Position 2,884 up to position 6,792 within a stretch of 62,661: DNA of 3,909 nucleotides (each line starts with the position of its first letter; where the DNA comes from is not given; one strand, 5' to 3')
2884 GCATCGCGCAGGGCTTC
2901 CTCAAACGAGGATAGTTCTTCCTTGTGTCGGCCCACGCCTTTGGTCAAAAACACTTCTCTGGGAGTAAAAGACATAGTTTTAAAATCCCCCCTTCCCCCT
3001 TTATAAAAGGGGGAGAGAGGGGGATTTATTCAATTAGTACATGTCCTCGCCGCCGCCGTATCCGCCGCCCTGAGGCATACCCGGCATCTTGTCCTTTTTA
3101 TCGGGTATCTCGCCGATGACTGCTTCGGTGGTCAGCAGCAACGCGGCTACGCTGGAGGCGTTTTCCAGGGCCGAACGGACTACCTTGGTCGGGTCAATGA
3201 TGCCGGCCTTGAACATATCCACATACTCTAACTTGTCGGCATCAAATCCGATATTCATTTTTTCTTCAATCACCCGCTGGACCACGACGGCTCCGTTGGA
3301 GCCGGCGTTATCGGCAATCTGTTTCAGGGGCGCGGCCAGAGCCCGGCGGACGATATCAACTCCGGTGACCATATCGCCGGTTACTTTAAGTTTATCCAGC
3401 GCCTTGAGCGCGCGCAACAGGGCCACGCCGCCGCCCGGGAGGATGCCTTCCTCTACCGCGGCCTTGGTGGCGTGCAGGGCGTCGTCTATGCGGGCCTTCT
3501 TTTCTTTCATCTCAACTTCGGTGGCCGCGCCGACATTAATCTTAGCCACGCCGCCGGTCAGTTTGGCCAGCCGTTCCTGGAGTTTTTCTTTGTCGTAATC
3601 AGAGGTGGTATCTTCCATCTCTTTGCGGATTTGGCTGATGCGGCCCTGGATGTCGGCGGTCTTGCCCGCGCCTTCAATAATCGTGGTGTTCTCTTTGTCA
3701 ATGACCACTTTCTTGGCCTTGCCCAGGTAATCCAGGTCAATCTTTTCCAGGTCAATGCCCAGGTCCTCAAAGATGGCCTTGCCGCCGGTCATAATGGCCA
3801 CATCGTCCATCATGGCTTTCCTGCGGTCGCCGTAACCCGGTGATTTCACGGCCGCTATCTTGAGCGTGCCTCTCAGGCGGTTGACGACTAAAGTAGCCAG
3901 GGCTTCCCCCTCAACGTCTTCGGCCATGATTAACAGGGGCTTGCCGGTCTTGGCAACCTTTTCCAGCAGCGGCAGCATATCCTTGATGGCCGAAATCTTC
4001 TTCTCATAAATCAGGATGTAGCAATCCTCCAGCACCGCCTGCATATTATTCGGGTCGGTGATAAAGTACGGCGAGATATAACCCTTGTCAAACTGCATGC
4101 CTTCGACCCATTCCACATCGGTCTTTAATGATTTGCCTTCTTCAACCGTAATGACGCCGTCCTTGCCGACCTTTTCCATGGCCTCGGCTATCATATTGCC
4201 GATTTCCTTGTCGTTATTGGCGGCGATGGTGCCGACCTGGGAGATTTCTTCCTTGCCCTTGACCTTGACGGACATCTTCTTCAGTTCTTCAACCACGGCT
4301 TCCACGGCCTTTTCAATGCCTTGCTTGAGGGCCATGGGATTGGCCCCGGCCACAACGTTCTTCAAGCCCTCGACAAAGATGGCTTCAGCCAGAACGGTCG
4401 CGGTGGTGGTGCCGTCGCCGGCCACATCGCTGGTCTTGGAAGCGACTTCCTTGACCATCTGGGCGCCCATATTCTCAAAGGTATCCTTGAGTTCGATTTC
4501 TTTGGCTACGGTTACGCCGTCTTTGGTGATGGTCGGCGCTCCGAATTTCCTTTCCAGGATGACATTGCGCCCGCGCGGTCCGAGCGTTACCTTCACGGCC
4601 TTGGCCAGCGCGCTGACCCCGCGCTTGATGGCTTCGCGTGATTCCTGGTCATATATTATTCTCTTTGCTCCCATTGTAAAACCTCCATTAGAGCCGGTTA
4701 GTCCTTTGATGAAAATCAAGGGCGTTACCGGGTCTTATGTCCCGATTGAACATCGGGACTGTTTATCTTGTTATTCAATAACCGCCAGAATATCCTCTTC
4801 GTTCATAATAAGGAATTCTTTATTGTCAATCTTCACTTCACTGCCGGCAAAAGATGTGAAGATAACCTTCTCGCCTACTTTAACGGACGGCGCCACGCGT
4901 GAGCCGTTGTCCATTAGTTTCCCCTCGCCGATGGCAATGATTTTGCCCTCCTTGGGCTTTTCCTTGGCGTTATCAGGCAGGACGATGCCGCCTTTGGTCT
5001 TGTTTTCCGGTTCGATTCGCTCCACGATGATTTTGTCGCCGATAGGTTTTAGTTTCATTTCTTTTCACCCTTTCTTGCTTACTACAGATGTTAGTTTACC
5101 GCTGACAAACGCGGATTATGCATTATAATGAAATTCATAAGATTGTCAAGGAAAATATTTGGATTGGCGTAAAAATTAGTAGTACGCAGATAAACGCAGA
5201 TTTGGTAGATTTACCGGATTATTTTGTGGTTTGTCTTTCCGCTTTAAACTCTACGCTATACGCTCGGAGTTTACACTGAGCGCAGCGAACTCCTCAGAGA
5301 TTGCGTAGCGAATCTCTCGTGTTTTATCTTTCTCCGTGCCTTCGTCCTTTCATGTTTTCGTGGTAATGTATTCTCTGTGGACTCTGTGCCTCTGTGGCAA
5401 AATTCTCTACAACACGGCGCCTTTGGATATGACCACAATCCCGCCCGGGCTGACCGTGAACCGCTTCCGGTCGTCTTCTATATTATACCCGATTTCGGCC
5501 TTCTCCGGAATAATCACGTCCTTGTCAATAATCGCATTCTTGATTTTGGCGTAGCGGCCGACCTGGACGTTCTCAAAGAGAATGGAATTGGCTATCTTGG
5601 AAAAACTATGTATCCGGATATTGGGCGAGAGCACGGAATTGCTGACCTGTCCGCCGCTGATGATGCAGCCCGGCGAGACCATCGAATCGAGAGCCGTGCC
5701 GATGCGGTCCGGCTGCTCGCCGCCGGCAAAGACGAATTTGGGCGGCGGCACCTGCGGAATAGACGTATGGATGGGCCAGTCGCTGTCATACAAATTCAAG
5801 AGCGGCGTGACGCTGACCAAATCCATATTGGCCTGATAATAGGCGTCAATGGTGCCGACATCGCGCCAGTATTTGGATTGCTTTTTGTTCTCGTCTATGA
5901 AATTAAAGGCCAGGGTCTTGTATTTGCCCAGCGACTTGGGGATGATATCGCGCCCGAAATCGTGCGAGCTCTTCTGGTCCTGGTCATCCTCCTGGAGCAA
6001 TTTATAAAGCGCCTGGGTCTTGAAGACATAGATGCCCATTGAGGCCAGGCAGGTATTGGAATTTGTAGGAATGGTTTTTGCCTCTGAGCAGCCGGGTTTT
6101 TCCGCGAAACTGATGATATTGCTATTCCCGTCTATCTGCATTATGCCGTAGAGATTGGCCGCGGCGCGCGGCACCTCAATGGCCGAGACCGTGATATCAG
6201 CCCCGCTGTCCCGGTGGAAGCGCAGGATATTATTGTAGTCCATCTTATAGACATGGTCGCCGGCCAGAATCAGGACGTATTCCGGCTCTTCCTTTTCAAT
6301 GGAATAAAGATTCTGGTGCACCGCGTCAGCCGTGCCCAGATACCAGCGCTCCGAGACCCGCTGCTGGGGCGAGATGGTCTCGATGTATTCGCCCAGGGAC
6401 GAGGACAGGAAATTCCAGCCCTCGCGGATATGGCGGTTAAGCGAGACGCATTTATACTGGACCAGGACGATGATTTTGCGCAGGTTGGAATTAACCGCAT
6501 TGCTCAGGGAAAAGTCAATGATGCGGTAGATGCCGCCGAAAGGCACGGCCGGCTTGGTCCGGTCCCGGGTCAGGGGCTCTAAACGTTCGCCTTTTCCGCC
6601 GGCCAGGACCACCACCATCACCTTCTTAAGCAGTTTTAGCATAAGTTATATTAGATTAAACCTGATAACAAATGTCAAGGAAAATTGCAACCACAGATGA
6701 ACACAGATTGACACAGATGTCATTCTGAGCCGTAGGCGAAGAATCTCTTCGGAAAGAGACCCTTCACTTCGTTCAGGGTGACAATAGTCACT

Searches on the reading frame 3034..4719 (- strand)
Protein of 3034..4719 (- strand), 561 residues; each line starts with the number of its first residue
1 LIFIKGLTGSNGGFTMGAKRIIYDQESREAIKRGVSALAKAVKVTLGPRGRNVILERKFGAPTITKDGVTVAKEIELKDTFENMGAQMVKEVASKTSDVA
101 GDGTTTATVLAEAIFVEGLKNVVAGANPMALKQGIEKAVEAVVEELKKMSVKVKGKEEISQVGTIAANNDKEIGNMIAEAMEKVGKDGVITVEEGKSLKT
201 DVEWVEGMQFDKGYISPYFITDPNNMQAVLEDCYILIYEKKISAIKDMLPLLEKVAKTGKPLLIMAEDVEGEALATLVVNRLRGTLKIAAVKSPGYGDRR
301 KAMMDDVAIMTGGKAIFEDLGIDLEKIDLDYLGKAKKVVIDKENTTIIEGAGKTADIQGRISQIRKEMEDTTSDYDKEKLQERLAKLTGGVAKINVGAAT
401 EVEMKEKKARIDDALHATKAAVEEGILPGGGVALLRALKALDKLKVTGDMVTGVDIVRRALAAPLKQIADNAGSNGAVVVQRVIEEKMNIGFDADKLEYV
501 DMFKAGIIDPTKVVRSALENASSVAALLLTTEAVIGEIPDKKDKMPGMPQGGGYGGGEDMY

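Call 11: search_protein_families(library=pfam, proteins=[window:3034-4719:-], max_evalue=0.01)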
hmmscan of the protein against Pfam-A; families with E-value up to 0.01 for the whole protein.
window:3034-4719:- (561 aa): 2 families
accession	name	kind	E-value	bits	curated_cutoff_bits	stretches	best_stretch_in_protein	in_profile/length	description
PF00118.29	Cpn60_TCP1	-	2.6e-79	267.6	34.3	1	38-537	1-488/490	TCP-1/cpn60 chaperonin family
PF22734.1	NNH2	-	0.0044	17.1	27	0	105-148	4-47/181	NACHT N-terminal Helical domain 2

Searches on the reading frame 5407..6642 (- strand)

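Call 11: search_protein_families(library=pfam, proteins=[window:5407-6642:-], max_evalue=0.01)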
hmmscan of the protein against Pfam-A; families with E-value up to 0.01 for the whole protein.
window:5407-6642:- (411 aa): 6 families
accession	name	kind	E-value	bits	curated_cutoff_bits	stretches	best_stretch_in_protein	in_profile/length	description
PF00483.29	NTP_transferase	-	5.5e-62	210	21.2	1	10-275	2-242/245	Nucleotidyl transferase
PF24894.1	Hexapep_GlmU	-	7e-38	129.4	23.3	1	299-405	1-104/104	GlmU-like, C-terminal hexapeptide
PF25084.1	LbH_EIF2B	-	5.8e-09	36.3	54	1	327-385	30-88/105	EIF2B subunit epsilon LbH domain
PF25247.1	LbH_GLGC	-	1e-08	35.6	27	1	358-410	73-129/135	GLGC left-handed parallel beta-helix domain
PF12804.13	NTP_transf_3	-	5.3e-06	27.2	27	1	10-155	1-123/160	MobA-like NTP transferase domain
PF00132.30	Hexapep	-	0.0016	18.5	27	0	353-385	2-35/36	Bacterial transferase hexapeptide (six repeats)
